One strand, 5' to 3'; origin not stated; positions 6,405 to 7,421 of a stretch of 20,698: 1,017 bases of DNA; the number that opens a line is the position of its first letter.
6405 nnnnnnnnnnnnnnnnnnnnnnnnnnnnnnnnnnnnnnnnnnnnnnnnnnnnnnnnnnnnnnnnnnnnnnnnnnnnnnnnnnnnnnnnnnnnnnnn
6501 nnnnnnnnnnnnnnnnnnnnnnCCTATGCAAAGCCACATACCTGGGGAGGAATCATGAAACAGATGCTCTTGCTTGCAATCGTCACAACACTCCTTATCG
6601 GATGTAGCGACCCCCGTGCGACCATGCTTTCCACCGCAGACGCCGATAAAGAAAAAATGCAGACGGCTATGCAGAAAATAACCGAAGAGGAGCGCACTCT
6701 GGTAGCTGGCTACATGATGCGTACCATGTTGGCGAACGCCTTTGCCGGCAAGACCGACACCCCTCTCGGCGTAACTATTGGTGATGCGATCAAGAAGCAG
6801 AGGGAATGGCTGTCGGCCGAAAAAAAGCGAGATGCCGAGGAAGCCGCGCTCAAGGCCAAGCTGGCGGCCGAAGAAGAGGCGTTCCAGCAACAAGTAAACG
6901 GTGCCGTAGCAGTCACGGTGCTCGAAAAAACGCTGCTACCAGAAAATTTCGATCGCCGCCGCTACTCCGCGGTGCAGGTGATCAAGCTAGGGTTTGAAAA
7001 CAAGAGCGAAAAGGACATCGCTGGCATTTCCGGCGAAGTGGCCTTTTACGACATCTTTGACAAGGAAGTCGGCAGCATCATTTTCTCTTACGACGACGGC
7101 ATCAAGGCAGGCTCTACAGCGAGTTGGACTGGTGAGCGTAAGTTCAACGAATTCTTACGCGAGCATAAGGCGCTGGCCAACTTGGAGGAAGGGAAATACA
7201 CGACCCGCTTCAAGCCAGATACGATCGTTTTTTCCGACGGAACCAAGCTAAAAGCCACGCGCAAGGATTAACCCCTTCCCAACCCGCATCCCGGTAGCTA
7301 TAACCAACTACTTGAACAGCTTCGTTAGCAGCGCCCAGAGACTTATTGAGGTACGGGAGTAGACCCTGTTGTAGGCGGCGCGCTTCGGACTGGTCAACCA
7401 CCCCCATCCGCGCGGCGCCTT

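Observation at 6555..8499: Immunity-adjacent cargo cluster: rex-position lipoprotein, two mini-proteins and a SieB homologue as a candidate multi-component exclusion/defence island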

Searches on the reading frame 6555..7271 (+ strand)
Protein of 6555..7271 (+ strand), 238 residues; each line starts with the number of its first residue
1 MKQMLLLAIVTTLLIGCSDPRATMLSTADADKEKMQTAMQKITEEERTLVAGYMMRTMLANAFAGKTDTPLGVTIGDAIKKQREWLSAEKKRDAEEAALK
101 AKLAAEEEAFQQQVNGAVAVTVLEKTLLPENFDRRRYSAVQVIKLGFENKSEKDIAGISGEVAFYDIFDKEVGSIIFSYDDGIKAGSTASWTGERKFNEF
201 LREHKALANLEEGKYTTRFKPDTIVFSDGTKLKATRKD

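Call 4: search_protein_families(library=pfam, proteins=[window:6555-7271:+], max_evalue=0.1)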
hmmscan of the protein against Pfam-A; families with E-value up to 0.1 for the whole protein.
window:6555-7271:+ (238 aa): 0 families

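Call 5: search_protein_families(library=phrogs, proteins=[window:6555-7271:+], max_evalue=0.1)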
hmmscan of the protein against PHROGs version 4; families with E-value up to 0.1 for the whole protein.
window:6555-7271:+ (238 aa): 2 families
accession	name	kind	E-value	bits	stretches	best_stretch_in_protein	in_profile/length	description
phrog_16659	-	unknown function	0.00019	23.1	1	143-231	44-128/132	-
phrog_8241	-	unknown function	0.087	14.1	0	3-51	4-50/143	-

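Call 6: search_protein_families(library=padloc, proteins=[window:6555-7271:+], max_evalue=0.1)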
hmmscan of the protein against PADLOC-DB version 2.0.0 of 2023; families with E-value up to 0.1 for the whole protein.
window:6555-7271:+ (238 aa): 0 families

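Call 7: search_protein_families(library=ncbifam, proteins=[window:6555-7271:+], max_evalue=0.1)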
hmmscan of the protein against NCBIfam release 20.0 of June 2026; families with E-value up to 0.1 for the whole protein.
window:6555-7271:+ (238 aa): 1 family
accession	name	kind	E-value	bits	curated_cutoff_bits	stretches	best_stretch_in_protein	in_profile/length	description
NF041193.1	lipo_SP0191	subfamily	0.0098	15.9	75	1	2-50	3-51/190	SP0191 family lipoprotein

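Call 11: find_encoding_contigs(protein=window:6555-7271:+, flank=10000, max_places=10)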
Protein window:6555-7271:+ (238 aa): 1 contig read that carries it; 1 place shown.
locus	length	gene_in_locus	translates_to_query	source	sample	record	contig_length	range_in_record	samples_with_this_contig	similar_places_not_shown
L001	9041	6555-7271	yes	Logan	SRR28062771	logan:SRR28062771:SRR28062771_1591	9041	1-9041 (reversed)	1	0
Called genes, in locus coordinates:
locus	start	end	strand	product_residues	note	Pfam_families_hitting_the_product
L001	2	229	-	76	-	?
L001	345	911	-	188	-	PF06763:Minor_tail_Z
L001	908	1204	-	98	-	-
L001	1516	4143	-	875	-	PF08707:PriCT_2, PF05272:VapE-like_dom (weak), PF19263:DUF5906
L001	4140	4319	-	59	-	-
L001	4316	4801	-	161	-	PF06892:Phage_CP76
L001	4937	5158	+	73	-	-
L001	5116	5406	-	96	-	-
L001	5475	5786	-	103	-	PF14549:P22_Cro (weak), PF15943:YdaS_toxin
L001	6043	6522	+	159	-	PF00717:Peptidase_S24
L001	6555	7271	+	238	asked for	-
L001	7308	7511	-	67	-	-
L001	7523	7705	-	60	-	-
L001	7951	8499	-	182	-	PF14163:SieB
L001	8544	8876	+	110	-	-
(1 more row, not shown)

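Call 12: find_homologous_proteins(query=window:6555-7271:+)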
Query window:6555-7271:+ (238 aa): 42 proteins with E <= 0.001 among 1225 candidates.
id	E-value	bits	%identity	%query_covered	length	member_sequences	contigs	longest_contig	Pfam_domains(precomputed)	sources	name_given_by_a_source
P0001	7.1e-148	508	100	100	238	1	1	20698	-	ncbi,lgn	ncbi:MAG: hypothetical protein WBG17_05210 [Burkholderiaceae bacterium]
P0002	1.2e-100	353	67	99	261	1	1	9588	-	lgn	-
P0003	4.4e-75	270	58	92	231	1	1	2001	-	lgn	-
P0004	5.9e-70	253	53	95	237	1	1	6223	-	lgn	-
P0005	1.2e-62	229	47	97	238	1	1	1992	-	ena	-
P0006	3.5e-62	228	50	92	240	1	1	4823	-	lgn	-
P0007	9.7e-62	226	48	97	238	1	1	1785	-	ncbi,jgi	jgi:hypothetical protein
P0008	1.4e-60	223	46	99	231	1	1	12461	-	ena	-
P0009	1.5e-60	222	46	97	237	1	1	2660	-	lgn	-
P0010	2.9e-60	222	46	99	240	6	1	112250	-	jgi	jgi:hypothetical protein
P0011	3.1e-60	221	47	99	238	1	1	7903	-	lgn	-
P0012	3.6e-60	221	48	98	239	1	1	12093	-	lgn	-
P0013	1.4e-59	219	45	97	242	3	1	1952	-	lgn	-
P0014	4.7e-59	218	48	91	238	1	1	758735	-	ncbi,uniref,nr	ncbi:hypothetical protein [Perlucidibaca aquatica]|uniref:hypothetical protein n=1 Tax=Perlucidibaca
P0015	5.7e-59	217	47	92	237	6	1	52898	-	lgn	-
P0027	1.8e-51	193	43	97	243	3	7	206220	-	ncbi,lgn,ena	-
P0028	2.7e-51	192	44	97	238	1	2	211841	-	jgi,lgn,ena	-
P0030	4.2e-49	185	40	98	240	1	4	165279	-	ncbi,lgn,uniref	ncbi:MAG: hypothetical protein RSE32_03245 [Comamonas sp.]|uniref:hypothetical protein n=1 Tax=Comam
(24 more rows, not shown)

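Call 13: find_encoding_contigs(protein=P0002, flank=6000, max_places=3)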
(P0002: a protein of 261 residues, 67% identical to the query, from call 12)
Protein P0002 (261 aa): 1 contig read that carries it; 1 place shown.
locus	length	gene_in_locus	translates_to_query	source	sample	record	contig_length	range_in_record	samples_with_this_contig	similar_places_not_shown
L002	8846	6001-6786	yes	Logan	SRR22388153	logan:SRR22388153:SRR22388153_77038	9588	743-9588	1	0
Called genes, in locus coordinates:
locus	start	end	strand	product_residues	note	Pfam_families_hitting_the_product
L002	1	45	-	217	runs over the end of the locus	-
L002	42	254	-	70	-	-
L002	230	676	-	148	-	-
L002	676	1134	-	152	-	-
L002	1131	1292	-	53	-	-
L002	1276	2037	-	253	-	-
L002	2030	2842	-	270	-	PF13730:HTH_36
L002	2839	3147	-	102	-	-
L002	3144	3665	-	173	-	PF07105:DUF1367 (weak)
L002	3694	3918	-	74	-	-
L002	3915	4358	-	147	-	PF06892:Phage_CP76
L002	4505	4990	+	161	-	-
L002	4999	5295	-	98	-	-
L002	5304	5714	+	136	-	-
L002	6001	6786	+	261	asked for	-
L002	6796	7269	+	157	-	PF00565:SNase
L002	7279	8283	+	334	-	PF13466:STAS_2 (weak), PF02518:HATPase_c (faint)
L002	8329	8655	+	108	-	PF14213:DUF4325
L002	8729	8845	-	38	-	?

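Call 14: find_encoding_contigs(protein=P0014, flank=6000, max_places=3)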
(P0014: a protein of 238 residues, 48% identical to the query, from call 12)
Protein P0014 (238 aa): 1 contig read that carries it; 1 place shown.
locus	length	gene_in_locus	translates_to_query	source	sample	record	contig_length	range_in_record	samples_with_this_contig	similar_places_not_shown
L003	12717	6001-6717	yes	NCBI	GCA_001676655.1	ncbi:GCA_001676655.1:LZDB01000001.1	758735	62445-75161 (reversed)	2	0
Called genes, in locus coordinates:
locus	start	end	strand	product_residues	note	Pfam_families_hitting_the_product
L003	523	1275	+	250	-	-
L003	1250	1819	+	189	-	-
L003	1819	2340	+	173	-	-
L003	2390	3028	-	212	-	PF00239:Resolvase, PF02796:HTH_7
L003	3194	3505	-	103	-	-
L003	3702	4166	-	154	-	-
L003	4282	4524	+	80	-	PF13560:HTH_31, PF12844:HTH_19 (weak), PF01381:HTH_3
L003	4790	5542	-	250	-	PF02195:ParB_N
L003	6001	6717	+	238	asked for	-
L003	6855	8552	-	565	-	PF20172:DUF6538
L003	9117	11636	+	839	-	PF01804:Penicil_amidase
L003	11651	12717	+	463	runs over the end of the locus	PF00171:Aldedh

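Call 15: find_encoding_contigs(protein=P0010, flank=6000, max_places=3)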
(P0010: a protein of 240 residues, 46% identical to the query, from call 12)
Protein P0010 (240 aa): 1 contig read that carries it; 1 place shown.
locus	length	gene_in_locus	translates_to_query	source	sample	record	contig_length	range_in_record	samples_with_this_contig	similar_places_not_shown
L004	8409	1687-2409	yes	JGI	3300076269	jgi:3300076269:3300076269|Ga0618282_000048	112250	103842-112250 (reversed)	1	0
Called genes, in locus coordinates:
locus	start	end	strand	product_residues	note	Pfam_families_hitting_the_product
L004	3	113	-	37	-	?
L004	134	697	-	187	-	-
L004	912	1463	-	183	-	-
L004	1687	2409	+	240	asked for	-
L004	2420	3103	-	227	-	PF02586:SRAP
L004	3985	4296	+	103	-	-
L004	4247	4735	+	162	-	-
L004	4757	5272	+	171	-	PF14076:DUF4258 (weak)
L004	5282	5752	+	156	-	-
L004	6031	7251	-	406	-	PF13356:Arm-DNA-bind_3, PF22022:Phage_int_M, PF00589:Phage_integrase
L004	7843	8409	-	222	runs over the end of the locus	PF00702:Hydrolase, PF12710:HAD, PF13419:HAD_2, PF13242:Hydrolase_like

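Call 23: predict_structure(alignment_id=A1)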
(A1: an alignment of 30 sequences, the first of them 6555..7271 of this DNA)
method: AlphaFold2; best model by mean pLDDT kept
length: 238 residues; sequences in the alignment: 30
mean_pLDDT: 91.0   pTM: 0.68
mean pLDDT of the five models: 91.0, 88.8, 88.7, 87.8, 85.9
residues with pLDDT >= 90: 187; 70-90: 29; 50-70: 21; < 50: 1
segments of 3 or more residues with pLDDT < 50: none
pLDDT, mean of each block of 10 residues (from residue 1): 59 65 89 91 96 91 79 92 96 95 91 94 97 96 98 97 97 97 98 96 96 95 96 80
secondary structure, 60 per line:
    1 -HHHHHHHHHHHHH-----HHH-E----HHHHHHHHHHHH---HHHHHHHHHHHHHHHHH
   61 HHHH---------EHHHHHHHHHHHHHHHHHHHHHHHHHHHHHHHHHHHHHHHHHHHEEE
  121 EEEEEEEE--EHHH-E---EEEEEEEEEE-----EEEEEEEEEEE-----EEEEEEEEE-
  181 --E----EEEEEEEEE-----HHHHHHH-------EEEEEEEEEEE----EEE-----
elements in order: H2-14 H29-40 H44-64 H75-117 E118-128 E140-149 E155-165 E171-179 E188-196 H202-208 E216-226 E231-233

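Call 28: fold_search(model_id=the predicted structure, library=pdb)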
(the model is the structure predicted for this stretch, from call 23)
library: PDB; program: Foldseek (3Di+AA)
matches with E <= 10: 1466; with E <= 0.001: 7
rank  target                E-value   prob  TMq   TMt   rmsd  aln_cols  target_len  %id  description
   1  8fk7_A                3.9e-04  1.00  0.25  0.39  11.6       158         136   10  Structure of the Pyrobaculum calidifontis flagellar-like archaeal type IV pilus (released 2023-06-28)
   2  1xq4_C                4.2e-04  1.00  0.30  0.51   5.7       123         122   12  Crystal Structure of the Putative ApaA Protein from Bordetella pertussis, Northeast Structural Genomics Target BeR40 (released 2004-11-09)
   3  1xq4_A                4.2e-04  1.00  0.28  0.47   6.3       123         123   13  Crystal Structure of the Putative ApaA Protein from Bordetella pertussis, Northeast Structural Genomics Target BeR40 (released 2004-11-09)
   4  1xvs_A                4.9e-04  1.00  0.29  0.51   6.0       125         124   10  Crystal structure of apaG Protein from Vibrio cholerae (released 2004-12-14)
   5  9dnm_A                6.3e-04  0.69  0.18  0.12  23.2       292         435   13  Structure of rat beta-arrestin 1 bound to allosteric inhibitor (released 2025-01-22)
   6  1tza_A                7.0e-04  1.00  0.27  0.43   6.3       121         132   12  X-ray structure of Northeast Structural Genomics Consortium target SoR45 (released 2004-07-27)
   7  6d8g_A                1.0e-03  0.99  0.19  0.07   8.7       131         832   13  D341A D367A calcium binding mutant of Bacteroides uniformis beta-glucuronidase 2 (released 2018-10-17)
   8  2f1e_MODEL_1_A        1.3e-03  1.00  0.27  0.47   6.2       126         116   14  Solution structure of ApaG protein (released 2006-10-24)
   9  8b5l_q                1.4e-03  1.00  0.28  0.39   5.5       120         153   11  Cryo-EM structure of ribosome-Sec61-TRAP (TRanslocon Associated Protein) translocon complex (released 2023-03-01)
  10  8rjc_5                1.4e-03  1.00  0.26  0.33   5.8       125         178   11  Structure of the rabbit 80S ribosome stalled on a 2-TMD rhodopsin intermediate in complex with Sec61-TRAP, open confor (released 2024-01-24)
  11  1tza_B                1.6e-03  1.00  0.29  0.49   5.3       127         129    9  X-ray structure of Northeast Structural Genomics Consortium target SoR45 (released 2004-07-27)
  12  1yyc_MODEL_1_A        1.6e-03  1.00  0.30  0.38   8.6       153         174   11  Solution Structure of a putative late embryogenesis abundant (LEA) protein At2g46140.1 (released 2005-04-05)
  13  1xq4_B                1.7e-03  1.00  0.28  0.49   6.3       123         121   13  Crystal Structure of the Putative ApaA Protein from Bordetella pertussis, Northeast Structural Genomics Target BeR40 (released 2004-11-09)
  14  9n9j_5                2.0e-03  1.00  0.25  0.38   5.9       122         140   11  Structure of a GRP94 folding intermediate engaged with a CCDC134- and FKBP11-bound secretory translocon (released 2025-11-19)
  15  5xxz_A                2.1e-03  0.84  0.20  0.05  24.5       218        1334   10  Crystal structure of a serine protease from Streptococcus species (released 2018-08-08)
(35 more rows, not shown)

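Call 48: find_related_loci(query=A1, collection=viral_contigs, flank=6000)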
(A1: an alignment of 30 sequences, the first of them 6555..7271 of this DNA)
Query A1 (238 aa) in viral_contigs; peptide patterns used: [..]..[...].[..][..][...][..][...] (x = any residue, [..] = any of these).
53 stretches matched a pattern; 2 encode a relative of the query (tblastn E <= 1e-3); 2 distinct loci.
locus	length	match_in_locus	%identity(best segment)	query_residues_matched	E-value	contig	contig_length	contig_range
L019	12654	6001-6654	43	15-232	1e-56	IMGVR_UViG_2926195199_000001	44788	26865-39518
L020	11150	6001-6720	34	1-233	5e-40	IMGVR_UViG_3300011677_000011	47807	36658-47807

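Call 77: fold_search(model_id=the predicted structure, library=viral)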
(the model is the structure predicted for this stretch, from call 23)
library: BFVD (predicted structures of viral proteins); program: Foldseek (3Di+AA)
matches with E <= 10: 974; with E <= 0.001: 6
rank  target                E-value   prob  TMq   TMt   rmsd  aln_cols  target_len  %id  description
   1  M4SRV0                4.9e-11  1.00  0.45  0.64   1.7       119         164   21  (no name in the UniProt tables at hand)
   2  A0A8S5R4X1            1.5e-04  1.00  0.30  0.28  13.8       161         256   13  Uncharacterized protein [Siphoviridae sp. ctyjS2]
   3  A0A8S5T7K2            4.9e-04  1.00  0.28  0.22  16.9       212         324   14  Sel1-like repeat [Myoviridae sp. cta6i12]
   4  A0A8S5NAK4            6.2e-04  1.00  0.26  0.15   6.6       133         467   16  RNA-binding protein [Phage sp. ctv3H3]
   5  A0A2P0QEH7            6.5e-04  0.92  0.18  0.15  24.1       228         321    8  Uncharacterized protein [Haloarcula hispanica pleomorphic virus 4]
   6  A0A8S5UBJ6            8.3e-04  1.00  0.27  0.40   8.7       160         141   14  Uncharacterized protein [Caudovirales sp. ctcT39]
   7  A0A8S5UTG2            1.3e-03  1.00  0.24  0.37  11.2       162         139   12  Uncharacterized protein [Myoviridae sp. ctYA416]
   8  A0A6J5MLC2            1.3e-03  0.54  0.14  0.07  13.6       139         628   10  Uncharacterized protein [uncultured Caudovirales phage]
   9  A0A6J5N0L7            1.9e-03  1.00  0.27  0.41   8.9       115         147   10  Uncharacterized protein [uncultured Caudovirales phage]
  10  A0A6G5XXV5            2.0e-03  0.99  0.25  0.07  12.3       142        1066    9  (no name in the UniProt tables at hand)
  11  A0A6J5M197            2.1e-03  0.97  0.25  0.30  20.5       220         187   11  Uncharacterized protein [uncultured Caudovirales phage]
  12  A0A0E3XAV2            2.5e-03  0.47  0.16  0.08  20.0       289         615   12  Minor tail protein [Gordonia phage Gmala1]
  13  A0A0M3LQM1            3.0e-03  1.00  0.37  0.59   4.7       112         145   24  (no name in the UniProt tables at hand)
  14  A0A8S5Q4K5            3.0e-03  0.97  0.24  0.19  14.4       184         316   13  Uncharacterized protein [Siphoviridae sp. ctQqU1]
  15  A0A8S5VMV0            3.6e-03  0.99  0.23  0.35   7.6       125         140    9  (no name in the UniProt tables at hand)
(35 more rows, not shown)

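Call 78: find_encoding_contigs(protein=P0027, flank=5000, max_places=4)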
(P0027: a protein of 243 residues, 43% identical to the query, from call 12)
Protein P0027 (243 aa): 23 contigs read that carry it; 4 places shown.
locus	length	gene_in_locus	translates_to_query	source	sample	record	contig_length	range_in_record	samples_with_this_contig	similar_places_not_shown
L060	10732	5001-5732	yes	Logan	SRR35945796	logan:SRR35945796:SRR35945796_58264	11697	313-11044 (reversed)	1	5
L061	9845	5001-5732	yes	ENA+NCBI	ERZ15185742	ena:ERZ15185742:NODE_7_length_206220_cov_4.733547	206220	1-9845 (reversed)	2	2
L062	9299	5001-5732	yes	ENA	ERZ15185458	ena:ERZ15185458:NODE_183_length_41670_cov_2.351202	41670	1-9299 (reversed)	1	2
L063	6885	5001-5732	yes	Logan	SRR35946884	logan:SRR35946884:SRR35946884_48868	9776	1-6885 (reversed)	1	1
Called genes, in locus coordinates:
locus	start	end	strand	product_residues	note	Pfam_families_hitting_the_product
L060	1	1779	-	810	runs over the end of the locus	?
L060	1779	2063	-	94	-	-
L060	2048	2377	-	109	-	-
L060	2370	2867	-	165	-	PF06892:Phage_CP76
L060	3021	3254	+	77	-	-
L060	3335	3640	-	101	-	-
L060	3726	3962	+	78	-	-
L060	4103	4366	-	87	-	PF14549:P22_Cro, PF15943:YdaS_toxin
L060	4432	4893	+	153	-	-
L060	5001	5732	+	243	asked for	-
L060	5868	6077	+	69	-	-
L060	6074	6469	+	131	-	-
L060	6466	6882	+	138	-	-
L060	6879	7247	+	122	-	PF18909:dGTP_diPhyd_N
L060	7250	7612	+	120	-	-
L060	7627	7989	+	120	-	PF27127:YfdP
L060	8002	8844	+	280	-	PF10065:DUF2303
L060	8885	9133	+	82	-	-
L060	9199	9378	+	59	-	-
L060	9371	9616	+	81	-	-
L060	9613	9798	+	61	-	-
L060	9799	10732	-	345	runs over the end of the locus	PF00589:Phage_integrase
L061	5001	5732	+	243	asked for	-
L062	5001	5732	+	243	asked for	-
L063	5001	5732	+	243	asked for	-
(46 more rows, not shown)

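Call 79: find_encoding_contigs(protein=P0030, flank=5000, max_places=2)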
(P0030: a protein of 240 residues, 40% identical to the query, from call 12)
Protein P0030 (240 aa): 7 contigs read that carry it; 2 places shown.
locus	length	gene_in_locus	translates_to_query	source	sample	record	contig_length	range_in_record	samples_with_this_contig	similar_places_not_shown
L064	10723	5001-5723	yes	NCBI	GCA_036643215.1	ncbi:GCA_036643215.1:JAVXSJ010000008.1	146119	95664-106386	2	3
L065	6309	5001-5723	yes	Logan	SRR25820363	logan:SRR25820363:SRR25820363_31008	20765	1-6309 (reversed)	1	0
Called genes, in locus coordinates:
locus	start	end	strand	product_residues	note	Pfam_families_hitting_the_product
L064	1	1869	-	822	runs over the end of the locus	PF13362:Toprim_3 (weak), PF19263:DUF5906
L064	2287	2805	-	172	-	PF06892:Phage_CP76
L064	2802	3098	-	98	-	-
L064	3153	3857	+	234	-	PF00717:Peptidase_S24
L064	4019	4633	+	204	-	-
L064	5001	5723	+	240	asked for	-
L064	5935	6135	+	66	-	-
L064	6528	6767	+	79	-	-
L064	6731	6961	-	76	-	-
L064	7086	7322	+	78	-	-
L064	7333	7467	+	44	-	-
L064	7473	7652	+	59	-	-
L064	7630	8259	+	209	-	PF16473:Rv2179c-like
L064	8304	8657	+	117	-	PF27127:YfdP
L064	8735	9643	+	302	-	PF10065:DUF2303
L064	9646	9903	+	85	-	PF13191:AAA_16 (weak)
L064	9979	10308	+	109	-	-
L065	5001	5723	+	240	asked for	-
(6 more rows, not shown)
